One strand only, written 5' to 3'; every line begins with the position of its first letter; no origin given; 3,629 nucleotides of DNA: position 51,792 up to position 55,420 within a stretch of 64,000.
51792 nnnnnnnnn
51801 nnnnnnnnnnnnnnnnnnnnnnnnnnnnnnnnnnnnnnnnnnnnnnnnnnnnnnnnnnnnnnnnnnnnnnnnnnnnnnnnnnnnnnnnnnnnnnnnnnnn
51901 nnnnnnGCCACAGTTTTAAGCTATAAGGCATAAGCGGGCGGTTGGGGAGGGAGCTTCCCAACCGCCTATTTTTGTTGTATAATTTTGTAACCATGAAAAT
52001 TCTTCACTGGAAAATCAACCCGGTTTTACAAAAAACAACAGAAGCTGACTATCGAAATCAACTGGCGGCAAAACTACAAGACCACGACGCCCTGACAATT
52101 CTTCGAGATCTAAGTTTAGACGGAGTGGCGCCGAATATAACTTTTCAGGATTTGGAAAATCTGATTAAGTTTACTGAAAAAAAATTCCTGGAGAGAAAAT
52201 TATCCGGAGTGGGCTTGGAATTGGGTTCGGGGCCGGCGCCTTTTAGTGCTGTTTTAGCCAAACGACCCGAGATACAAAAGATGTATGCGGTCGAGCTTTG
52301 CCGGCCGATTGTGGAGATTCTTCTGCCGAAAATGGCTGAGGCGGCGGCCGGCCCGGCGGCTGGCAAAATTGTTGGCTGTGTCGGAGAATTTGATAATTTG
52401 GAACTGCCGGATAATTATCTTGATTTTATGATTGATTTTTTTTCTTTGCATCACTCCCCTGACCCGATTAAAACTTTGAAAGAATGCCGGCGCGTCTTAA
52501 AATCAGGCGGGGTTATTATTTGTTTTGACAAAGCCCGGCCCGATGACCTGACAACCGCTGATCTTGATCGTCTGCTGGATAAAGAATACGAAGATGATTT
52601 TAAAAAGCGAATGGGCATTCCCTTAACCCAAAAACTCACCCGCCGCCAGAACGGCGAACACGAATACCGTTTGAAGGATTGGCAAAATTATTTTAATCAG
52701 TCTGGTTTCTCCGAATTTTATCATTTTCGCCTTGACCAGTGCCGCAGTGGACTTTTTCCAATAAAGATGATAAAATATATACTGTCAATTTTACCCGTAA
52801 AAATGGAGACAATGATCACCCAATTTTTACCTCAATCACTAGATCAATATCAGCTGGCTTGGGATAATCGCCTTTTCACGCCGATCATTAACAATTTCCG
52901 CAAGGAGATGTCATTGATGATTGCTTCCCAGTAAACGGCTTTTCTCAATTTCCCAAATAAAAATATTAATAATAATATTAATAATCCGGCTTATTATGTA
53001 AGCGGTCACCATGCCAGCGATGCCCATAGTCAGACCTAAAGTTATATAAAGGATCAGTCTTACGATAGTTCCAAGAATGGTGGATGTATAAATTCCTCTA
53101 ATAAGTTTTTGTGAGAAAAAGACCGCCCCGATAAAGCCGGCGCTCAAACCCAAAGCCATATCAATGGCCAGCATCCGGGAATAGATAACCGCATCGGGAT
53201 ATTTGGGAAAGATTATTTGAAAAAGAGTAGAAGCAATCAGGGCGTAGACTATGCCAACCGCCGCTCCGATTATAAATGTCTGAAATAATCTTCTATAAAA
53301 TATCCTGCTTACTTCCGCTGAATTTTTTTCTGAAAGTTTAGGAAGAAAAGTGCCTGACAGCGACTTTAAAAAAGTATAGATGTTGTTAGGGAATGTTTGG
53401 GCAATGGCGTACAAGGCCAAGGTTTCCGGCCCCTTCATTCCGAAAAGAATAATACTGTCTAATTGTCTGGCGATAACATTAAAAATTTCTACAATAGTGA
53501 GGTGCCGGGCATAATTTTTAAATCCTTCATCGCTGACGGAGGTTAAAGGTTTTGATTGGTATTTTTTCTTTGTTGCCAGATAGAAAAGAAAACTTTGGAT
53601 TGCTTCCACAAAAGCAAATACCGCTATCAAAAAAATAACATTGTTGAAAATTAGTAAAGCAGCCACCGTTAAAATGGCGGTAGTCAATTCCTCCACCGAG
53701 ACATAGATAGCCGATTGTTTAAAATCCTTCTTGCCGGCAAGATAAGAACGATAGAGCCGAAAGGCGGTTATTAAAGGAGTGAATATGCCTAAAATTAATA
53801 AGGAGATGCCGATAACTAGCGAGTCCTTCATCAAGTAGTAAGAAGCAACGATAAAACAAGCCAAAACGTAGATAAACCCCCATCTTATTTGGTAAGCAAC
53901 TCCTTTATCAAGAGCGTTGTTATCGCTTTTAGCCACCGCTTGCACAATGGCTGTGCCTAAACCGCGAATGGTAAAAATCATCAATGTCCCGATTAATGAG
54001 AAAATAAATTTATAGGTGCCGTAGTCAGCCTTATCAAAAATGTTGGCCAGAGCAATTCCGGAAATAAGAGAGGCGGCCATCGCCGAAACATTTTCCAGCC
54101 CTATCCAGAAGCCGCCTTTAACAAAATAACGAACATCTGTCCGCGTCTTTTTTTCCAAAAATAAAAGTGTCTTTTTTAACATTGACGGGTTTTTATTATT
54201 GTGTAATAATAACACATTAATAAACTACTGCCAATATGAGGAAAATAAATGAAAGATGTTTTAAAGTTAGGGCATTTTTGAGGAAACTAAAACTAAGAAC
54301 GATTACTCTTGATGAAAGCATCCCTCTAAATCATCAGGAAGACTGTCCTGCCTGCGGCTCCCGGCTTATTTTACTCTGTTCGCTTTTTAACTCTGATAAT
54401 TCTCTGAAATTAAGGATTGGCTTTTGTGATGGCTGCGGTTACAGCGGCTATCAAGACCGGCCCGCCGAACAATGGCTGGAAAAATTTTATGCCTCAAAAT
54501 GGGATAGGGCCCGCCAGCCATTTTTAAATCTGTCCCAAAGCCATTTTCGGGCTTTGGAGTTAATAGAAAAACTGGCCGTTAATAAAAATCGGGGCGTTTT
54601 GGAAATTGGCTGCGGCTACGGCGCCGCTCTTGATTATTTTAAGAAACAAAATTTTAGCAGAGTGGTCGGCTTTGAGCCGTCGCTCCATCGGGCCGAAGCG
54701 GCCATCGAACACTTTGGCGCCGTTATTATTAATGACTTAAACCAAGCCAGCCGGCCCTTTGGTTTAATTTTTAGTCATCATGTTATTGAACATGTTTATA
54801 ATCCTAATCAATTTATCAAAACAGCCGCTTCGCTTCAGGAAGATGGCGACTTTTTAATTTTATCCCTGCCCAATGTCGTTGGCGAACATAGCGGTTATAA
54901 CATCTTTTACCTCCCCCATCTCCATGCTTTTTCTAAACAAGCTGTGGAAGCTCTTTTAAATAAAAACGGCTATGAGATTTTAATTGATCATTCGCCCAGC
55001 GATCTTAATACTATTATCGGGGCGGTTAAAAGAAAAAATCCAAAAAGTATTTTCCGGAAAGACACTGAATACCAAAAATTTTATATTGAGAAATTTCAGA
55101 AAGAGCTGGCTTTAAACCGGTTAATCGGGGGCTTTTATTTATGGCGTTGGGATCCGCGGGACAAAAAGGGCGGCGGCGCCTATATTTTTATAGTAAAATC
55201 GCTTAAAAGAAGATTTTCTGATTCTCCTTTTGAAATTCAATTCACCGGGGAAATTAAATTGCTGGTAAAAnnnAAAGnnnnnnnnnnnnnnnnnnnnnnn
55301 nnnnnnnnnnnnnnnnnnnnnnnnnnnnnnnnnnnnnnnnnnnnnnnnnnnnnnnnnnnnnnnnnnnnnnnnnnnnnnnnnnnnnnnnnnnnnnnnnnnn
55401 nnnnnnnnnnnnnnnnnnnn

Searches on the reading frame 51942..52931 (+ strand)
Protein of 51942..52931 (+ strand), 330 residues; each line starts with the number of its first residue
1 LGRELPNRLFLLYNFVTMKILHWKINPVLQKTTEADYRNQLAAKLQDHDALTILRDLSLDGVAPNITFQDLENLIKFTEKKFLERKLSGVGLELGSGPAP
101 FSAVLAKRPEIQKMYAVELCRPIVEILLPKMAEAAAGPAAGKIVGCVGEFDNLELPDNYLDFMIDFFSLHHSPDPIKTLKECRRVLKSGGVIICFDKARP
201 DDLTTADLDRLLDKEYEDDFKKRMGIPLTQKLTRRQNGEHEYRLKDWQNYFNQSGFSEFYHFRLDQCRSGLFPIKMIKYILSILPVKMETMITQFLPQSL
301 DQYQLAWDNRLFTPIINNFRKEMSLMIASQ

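Call 62: search_protein_families(library=pfam, proteins=[window:51942-52931:+], max_evalue=0.0001)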
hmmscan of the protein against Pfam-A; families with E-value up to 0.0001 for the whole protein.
window:51942-52931:+ (330 aa): 5 families
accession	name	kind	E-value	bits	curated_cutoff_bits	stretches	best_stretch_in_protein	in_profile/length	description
PF08241.18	Methyltransf_11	-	8.1e-14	52.5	21.2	1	92-194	1-95/95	Methyltransferase domain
PF13649.12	Methyltransf_25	-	2.9e-09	37.9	27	1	92-190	2-97/97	Methyltransferase domain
PF13489.12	Methyltransf_23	-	8.1e-08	32.6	27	1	76-256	11-159/164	Methyltransferase domain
PF13847.12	Methyltransf_31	-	1.3e-06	28.6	27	1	139-204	52-114/145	Methyltransferase domain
PF01209.24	Ubie_methyltran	-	6.9e-06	26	20.1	1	137-201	94-158/233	ubiE/COQ5 methyltransferase family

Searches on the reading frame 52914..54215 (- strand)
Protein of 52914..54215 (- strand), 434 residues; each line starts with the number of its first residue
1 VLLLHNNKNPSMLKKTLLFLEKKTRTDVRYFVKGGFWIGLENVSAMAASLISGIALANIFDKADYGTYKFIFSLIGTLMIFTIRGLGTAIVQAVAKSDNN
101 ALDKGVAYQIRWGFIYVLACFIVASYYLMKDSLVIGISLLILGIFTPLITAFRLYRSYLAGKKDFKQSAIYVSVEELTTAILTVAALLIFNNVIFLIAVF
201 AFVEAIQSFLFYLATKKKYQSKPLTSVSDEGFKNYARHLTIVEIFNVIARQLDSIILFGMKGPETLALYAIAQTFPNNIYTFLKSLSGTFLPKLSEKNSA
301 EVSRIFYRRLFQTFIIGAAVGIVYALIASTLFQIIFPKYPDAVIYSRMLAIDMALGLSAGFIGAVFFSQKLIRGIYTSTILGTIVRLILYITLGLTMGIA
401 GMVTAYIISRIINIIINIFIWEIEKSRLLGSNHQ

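Call 62: search_protein_families(library=pfam, proteins=[window:52914-54215:-], max_evalue=0.0001)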
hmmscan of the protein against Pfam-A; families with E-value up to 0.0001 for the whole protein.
window:52914-54215:- (434 aa): 2 families
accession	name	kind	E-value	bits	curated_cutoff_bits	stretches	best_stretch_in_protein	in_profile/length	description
PF01943.22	Polysacc_synt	-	4.3e-21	76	28.2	1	32-296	2-272/274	Polysaccharide biosynthesis protein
PF13440.11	Polysacc_synt_3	-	1.6e-11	44.4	23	1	56-336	2-284/293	Polysaccharide biosynthesis protein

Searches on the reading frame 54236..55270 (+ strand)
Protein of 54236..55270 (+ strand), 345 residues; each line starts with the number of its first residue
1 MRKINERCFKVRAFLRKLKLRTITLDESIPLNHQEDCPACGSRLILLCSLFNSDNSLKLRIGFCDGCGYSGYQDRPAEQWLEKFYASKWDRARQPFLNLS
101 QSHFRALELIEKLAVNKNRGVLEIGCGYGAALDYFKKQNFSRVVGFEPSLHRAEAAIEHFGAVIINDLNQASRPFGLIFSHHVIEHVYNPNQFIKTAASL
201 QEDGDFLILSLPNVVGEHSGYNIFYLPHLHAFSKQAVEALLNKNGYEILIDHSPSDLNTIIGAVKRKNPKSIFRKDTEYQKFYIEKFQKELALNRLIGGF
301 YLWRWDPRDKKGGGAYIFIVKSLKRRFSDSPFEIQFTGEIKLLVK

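Call 62: search_protein_families(library=pfam, proteins=[window:54236-55270:+], max_evalue=0.0001)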
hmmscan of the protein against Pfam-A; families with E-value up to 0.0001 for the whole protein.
window:54236-55270:+ (345 aa): 4 families
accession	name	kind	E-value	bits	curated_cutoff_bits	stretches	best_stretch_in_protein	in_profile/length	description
PF13489.12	Methyltransf_23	-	8.8e-17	61.8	27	1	107-249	10-162/164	Methyltransferase domain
PF08241.18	Methyltransf_11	-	4.2e-08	34.2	21.2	1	122-200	1-86/95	Methyltransferase domain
PF08242.18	Methyltransf_12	-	3.9e-07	31.2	30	1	122-200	1-91/98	Methyltransferase domain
PF13649.12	Methyltransf_25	-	1.4e-05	26.1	27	1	121-199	1-91/97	Methyltransferase domain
